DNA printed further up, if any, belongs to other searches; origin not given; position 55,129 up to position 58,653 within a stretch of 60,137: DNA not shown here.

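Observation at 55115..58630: Nuclease-helicase gene bracketed exactly by ~125-bp inverted repeats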

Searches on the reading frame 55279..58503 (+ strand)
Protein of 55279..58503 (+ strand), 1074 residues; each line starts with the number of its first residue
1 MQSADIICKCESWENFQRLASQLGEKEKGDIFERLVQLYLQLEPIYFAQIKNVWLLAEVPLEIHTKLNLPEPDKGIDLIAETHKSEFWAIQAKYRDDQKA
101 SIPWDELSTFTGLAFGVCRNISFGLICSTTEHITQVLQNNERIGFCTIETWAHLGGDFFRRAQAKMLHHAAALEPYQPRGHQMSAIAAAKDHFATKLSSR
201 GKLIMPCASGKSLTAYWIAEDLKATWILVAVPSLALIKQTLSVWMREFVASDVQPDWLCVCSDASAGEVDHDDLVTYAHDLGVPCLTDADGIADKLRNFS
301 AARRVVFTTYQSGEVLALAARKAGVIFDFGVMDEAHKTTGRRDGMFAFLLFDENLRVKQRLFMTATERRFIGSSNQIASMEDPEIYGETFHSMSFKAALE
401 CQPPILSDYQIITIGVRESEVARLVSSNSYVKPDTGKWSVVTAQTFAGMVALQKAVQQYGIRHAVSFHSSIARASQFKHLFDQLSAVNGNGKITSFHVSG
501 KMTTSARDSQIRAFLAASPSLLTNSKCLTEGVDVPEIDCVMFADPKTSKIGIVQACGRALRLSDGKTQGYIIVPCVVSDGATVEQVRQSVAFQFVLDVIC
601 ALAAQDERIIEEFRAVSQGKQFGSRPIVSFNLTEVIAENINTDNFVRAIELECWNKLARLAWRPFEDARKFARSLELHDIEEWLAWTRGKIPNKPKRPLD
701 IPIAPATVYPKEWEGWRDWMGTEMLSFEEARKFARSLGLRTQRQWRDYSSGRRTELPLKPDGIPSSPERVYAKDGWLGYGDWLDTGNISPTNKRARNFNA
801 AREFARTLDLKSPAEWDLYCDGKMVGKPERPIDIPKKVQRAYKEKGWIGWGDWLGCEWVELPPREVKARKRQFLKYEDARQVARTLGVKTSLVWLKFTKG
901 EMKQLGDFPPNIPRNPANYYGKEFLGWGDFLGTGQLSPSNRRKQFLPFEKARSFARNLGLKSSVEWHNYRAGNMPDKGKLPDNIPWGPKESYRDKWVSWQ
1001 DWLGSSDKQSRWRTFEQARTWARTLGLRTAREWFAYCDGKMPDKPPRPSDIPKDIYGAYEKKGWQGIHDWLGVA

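Call 7: search_protein_families(library=pfam, proteins=[window:55279-58500:+], max_evalue=0.01)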
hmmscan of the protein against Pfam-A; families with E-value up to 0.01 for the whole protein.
window:55279-58500:+ (1074 aa): 3 families
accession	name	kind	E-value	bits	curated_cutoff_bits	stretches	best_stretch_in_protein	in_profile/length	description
PF13156.12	Mrr_cat_2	-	8.8e-15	55.2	22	1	42-139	2-93/127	Restriction endonuclease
PF00271.37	Helicase_C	-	2.6e-11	44.2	23.5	1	466-562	20-109/110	Helicase conserved C-terminal domain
PF04851.21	ResIII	-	1.3e-09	38.6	22.5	1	176-366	2-161/164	Type III restriction enzyme, res subunit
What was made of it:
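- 55279..58503 (+): Cargo gene of 1074 aa. It has an Mrr_cat_2 nuclease, a ResIII/Helicase_C SF2 motor, and direct DNA repeats (3 copies detected) in its 3' third that encode a repeated C-terminal unit. Pfam hits are in call 7.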

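Call 8: find_encoding_contigs(protein=window:55279-58503:+, flank=10000, max_places=10)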
Protein window:55279-58503:+ (1074 aa): 6 contigs read that carry it; 6 places shown.
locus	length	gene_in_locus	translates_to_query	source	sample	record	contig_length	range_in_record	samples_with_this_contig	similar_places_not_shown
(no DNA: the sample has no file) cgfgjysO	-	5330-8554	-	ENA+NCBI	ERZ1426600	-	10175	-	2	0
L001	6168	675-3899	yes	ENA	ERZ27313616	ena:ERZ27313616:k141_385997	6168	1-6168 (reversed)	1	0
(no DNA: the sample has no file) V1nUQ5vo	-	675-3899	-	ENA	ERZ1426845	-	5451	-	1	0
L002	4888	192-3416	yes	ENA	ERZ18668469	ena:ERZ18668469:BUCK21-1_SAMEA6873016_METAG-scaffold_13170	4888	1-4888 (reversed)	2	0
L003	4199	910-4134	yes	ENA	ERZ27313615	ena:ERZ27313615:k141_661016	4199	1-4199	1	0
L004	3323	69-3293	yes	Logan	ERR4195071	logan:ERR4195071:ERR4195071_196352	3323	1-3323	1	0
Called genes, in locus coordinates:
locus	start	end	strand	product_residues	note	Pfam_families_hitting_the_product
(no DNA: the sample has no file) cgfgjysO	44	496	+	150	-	PF13083:KH_KhpA-B, PF01424:R3H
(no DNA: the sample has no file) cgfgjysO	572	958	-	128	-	-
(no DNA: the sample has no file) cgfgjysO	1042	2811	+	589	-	PF07690:MFS_1, PF00083:Sugar_tr, PF05656:DUF805, PF07690:MFS_1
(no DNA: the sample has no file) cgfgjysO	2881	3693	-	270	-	PF05368:NmrA (weak), PF00106:adh_short, PF01370:Epimerase (weak), PF08659:KR, PF13561:adh_short_C2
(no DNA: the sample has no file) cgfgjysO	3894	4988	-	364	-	PF00294:PfkB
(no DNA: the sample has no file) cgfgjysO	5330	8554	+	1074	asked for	PF13156:Mrr_cat_2, PF04851:ResIII, PF00271:Helicase_C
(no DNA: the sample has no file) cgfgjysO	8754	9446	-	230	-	-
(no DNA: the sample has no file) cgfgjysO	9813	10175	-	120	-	?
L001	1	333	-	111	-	?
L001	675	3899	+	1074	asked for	PF13156:Mrr_cat_2, PF04851:ResIII, PF00271:Helicase_C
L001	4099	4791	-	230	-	-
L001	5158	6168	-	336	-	?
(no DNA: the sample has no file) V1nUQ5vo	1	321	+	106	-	?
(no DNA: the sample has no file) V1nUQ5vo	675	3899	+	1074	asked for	PF13156:Mrr_cat_2, PF04851:ResIII, PF00271:Helicase_C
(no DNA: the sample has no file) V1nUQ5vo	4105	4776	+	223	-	-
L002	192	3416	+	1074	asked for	PF13156:Mrr_cat_2, PF04851:ResIII, PF00271:Helicase_C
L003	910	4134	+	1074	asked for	PF13156:Mrr_cat_2, PF04851:ResIII, PF00271:Helicase_C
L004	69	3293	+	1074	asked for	PF13156:Mrr_cat_2, PF04851:ResIII, PF00271:Helicase_C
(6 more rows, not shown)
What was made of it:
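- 55279..58503 (+): The identical protein is encoded on at least 6 metagenome contigs (call 8).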

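Call 39: find_homologous_proteins(query=window:55279-58500:+, max_evalue=1e-20)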
Query window:55279-58500:+ (1074 aa): 2896 proteins with E <= 1e-20 among 8000 candidates; the best 120 are listed.
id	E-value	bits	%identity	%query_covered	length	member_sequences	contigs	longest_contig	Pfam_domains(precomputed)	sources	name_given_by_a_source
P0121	0.0e+0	2168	84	100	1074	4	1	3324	PF13156.13,PF00271.38,PF04851.22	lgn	-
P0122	0.0e+0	2081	81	100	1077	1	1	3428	PF13156.13,PF00271.38,PF04851.22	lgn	-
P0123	0.0e+0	2050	95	85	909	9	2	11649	PF00271.38,PF04851.22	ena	-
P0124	0.0e+0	1947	78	100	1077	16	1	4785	PF13156.13,PF00271.38,PF04851.22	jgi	jgi:superfamily II DNA or RNA helicase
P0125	0.0e+0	1916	78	100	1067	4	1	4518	PF13156.13,PF00271.38,PF04851.22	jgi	jgi:superfamily II DNA or RNA helicase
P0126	0.0e+0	1783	70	100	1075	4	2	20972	PF13156.13,PF00271.38,PF04851.22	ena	-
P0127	0.0e+0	1758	69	100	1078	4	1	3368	PF13156.13,PF00271.38,PF04851.22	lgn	-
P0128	0.0e+0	1680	49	100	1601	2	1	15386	PF13156.13,PF26016.1,PF00271.38,PF04851.22,PF14882.12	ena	-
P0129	0.0e+0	1619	82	80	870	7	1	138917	PF13156.13,PF00271.38,PF04851.22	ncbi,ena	-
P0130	0.0e+0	1559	48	99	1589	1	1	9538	PF13156.13,PF26016.1,PF00271.38,PF04851.22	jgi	jgi:superfamily II DNA or RNA helicase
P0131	0.0e+0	1496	48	99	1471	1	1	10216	PF13156.13,PF26016.1,PF00271.38,PF04851.22,PF14882.12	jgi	jgi:superfamily II DNA or RNA helicase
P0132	0.0e+0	1489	47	100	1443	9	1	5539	PF13156.13,PF24024.2,PF26016.1,PF21680.3,PF00271.38,PF04851.22,PF14882.12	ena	-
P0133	0.0e+0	1486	46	100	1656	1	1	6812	PF13156.13,PF00270.36,PF26016.1,PF00271.38,PF04851.22,PF14882.12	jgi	jgi:superfamily II DNA or RNA helicase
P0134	0.0e+0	1474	49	100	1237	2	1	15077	PF13156.13,PF00271.38,PF04851.22,PF14882.12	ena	-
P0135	0.0e+0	1468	42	99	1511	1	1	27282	PF13156.13,PF00270.36,PF26016.1,PF18766.8,PF00271.38,PF04851.22,PF14882.12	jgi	jgi:superfamily II DNA or RNA helicase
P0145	0.0e+0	1363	49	99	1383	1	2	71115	PF13156.13,PF26016.1,PF00271.38,PF04851.22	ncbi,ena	ncbi:MAG: DEAD/DEAH box helicase family protein [Verrucomicrobiota bacterium]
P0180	0.0e+0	1241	47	100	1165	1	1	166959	PF13156.13,PF00270.36,PF26016.1,PF00271.38,PF04851.22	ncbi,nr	ncbi:MAG: hypothetical protein FGM15_00775 [Chthoniobacterales bacterium]|nr:hypothetical protein [C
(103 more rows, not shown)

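Call 40: find_encoding_contigs(protein=P0126, flank=6000, max_places=2)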
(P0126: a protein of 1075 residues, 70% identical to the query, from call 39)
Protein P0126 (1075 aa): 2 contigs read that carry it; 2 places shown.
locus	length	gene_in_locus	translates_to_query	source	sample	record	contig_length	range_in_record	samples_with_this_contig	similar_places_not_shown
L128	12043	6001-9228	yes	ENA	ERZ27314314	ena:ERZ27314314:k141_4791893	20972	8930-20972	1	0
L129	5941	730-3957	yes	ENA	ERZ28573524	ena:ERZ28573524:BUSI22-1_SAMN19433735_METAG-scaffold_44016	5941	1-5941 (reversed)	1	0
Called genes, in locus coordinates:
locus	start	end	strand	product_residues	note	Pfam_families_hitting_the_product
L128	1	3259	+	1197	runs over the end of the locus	PF07690:MFS_1, PF05977:MFS_3 (weak), PF01553:Acyltransferase, PF00501:AMP-binding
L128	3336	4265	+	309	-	PF00364:Biotin_lipoyl (faint), PF25917:BSH_RND (weak), PF25919:BSH_CusB (weak), PF25973:BSH_CzcB (weak), PF25881:HH_YBHG, PF25954:Beta-barrel_RND_2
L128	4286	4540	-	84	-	PF09656:PGPGW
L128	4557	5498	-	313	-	PF03741:TerC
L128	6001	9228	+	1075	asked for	PF13156:Mrr_cat_2, PF04851:ResIII, PF00271:Helicase_C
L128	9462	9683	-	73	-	PF00543:P-II (weak)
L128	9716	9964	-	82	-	-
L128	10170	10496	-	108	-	PF02482:Ribosomal_S30AE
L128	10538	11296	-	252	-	PF04298:Zn_peptidase_2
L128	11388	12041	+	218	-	?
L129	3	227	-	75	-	?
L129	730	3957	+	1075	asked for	PF13156:Mrr_cat_2, PF04851:ResIII, PF00271:Helicase_C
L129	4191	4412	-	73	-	PF00543:P-II (weak)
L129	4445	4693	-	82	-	-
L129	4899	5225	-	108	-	PF02482:Ribosomal_S30AE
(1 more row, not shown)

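Call 41: find_encoding_contigs(protein=P0129, flank=6000, max_places=2)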
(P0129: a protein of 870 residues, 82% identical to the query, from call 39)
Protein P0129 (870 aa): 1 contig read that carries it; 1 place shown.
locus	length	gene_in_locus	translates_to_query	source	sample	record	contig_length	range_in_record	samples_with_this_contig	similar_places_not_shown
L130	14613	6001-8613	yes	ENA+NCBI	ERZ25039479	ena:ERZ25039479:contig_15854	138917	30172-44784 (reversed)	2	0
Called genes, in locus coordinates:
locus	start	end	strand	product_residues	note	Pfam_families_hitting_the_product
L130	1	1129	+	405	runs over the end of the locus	-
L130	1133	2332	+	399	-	PF00890:FAD_binding_2 (weak), PF01266:DAO, PF06039:Mqo (faint), PF07992:Pyr_redox_2 (faint)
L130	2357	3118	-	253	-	PF01784:DUF34_NIF3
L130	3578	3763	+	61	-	-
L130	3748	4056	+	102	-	PF05016:ParE_toxin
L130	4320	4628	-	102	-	PF02452:PemK_toxin (weak)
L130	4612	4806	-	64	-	-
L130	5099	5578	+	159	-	PF01850:PIN (weak)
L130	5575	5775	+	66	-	-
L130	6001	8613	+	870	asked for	PF13156:Mrr_cat_2, PF04851:ResIII, PF00271:Helicase_C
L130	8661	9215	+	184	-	-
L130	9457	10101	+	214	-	-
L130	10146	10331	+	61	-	-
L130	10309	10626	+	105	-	PF02452:PemK_toxin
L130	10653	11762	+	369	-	PF00155:Aminotran_1_2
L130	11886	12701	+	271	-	PF13191:AAA_16, PF13401:AAA_22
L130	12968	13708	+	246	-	PF02517:Rce1-like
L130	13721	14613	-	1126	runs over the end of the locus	-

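Call 42: find_encoding_contigs(protein=P0124, flank=6000, max_places=2)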
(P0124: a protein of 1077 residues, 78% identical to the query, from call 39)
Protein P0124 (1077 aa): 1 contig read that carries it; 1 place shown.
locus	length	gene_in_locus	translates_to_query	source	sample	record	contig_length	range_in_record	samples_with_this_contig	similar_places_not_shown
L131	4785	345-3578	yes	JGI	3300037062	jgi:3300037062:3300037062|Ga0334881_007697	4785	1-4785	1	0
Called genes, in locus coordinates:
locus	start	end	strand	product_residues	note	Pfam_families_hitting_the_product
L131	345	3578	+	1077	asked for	PF13156:Mrr_cat_2, PF04851:ResIII, PF00271:Helicase_C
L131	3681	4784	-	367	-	?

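Call 43: find_encoding_contigs(protein=P0121, flank=6000, max_places=2)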
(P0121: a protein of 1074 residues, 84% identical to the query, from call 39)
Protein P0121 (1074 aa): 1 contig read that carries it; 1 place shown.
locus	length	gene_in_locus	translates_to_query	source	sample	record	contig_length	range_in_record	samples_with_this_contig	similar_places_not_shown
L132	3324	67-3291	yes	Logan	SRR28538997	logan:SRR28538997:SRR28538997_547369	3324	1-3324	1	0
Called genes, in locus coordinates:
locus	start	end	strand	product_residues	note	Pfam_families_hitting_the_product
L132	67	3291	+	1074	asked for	PF13156:Mrr_cat_2, PF04851:ResIII, PF00271:Helicase_C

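Call 49: search_protein_families(library=padloc, proteins=[window:55279-58500:+], max_evalue=0.001)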
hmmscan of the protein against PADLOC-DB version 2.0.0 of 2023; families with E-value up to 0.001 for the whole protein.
window:55279-58500:+ (1074 aa): 7 families
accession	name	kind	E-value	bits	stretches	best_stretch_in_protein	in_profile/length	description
PDLC03597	REase_MTase_IIG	-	3.5e-86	288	1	21-609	15-643/1646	Type IIG restriction enzyme-methyltransferase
PDLC03051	REase_MTase_I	-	2.1e-55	185.6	1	24-609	29-648/1591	Type I restriction enzyme-methyltransferase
PDLC02707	PbeA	-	1.5e-14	51.5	1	486-579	542-634/672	PbeA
PDLC02704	PbeA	-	1.1e-09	35.4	1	462-579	531-648/682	PbeA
PDLC02706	PbeA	-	9.4e-07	25.8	1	502-573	599-670/722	PbeA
PDLC03659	mREase_IV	-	5.9e-05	19.1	0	306-567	316-558/945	Type IV methyl-directed restriction enzyme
PDLC03658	mREase_IV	-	0.00052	15.8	1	327-567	336-550/953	Type IV methyl-directed restriction enzyme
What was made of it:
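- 55279..58503 (+): PADLOC matches the REase/helicase part of type IIG and type I enzymes at 3.5e-86, with no methyltransferase part (call 49).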

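Call 50: search_protein_families(library=ncbifam, proteins=[window:55279-58500:+], max_evalue=0.001)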
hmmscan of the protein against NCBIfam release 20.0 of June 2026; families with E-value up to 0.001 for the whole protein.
window:55279-58500:+ (1074 aa): 3 families
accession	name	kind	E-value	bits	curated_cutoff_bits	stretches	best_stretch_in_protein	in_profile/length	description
TIGR04095.1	dnd_restrict_1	equivalog_domain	9.9e-09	34.7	600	1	499-579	320-400/451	DNA phosphorothioation system restriction enzyme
NF053632.1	heli_RadD_YejH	equivalog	1.7e-07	29.9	720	1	497-572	277-352/573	DNA repair helicase RadD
NF010337.0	PRK13766.1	equivalog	0.00011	20.5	610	1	502-567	408-473/781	Hef nuclease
